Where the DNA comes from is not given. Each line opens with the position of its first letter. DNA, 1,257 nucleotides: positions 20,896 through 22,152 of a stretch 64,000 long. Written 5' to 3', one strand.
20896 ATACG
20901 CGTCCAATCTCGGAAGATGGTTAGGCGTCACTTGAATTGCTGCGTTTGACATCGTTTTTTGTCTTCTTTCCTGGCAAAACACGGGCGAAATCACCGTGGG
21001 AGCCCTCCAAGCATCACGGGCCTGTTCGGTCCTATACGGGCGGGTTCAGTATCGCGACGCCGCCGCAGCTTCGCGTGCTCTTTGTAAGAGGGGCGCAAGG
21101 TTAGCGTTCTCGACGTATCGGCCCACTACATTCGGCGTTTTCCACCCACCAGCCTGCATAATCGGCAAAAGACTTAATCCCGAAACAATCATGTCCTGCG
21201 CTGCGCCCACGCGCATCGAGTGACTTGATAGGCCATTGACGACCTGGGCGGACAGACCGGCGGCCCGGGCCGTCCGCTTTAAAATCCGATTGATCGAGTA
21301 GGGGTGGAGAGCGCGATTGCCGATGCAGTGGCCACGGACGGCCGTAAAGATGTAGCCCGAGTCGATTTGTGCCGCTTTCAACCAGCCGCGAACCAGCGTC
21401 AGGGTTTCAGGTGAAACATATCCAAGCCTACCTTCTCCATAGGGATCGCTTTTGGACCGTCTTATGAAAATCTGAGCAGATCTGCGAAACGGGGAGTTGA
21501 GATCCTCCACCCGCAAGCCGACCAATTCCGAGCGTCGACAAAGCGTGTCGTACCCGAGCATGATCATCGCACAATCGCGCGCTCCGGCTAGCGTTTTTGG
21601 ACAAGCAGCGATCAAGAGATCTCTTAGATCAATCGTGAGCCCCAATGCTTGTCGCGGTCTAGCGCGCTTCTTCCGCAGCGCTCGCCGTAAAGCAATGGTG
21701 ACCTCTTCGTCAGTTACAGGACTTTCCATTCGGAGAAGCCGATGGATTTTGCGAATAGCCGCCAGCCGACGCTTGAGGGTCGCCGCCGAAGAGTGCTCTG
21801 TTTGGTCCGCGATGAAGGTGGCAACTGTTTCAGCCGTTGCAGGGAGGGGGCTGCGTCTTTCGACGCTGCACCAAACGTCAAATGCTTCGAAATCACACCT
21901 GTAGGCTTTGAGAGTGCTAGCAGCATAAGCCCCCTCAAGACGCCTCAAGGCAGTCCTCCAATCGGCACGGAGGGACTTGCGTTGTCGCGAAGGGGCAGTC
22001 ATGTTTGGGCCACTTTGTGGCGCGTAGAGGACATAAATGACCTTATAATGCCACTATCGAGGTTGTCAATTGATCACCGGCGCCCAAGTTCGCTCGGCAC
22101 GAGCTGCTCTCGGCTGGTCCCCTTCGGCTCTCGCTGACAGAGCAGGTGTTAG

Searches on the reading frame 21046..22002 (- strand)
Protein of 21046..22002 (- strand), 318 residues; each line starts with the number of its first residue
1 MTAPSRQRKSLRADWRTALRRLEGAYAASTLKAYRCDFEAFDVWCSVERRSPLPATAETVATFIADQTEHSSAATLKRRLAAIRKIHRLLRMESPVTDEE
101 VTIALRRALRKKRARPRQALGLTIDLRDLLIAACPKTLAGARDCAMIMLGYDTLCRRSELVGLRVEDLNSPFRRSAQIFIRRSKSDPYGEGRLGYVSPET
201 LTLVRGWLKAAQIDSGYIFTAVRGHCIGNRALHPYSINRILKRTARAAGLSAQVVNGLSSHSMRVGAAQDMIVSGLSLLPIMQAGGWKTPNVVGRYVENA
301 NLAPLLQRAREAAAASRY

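Call 41: search_protein_families(library=ncbifam, proteins=[window:21046-22002:-], max_evalue=0.001)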
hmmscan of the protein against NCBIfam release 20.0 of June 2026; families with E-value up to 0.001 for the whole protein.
window:21046-22002:- (318 aa): 5 families
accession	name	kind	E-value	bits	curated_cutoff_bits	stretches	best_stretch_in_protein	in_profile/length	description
TIGR02225.1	recomb_XerD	equivalog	2.6e-18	66.4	329.6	1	22-278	9-253/290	site-specific tyrosine recombinase XerD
NF001399.0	PRK00283.1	subfamily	1.4e-17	63.9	279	1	22-268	18-252/300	tyrosine recombinase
TIGR02224.1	recomb_XerC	equivalog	2.7e-17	63.1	335.15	1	21-278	8-256/295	tyrosine recombinase XerC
NF040815.2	recomb_XerA_Arch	equivalog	9.2e-15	54.9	220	1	26-285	12-240/263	site-specific tyrosine recombinase/integron integrase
NF002331.0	PRK01287.1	subfamily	2.1e-10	40.1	371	1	3-263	18-280/365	site-specific tyrosine recombinase XerC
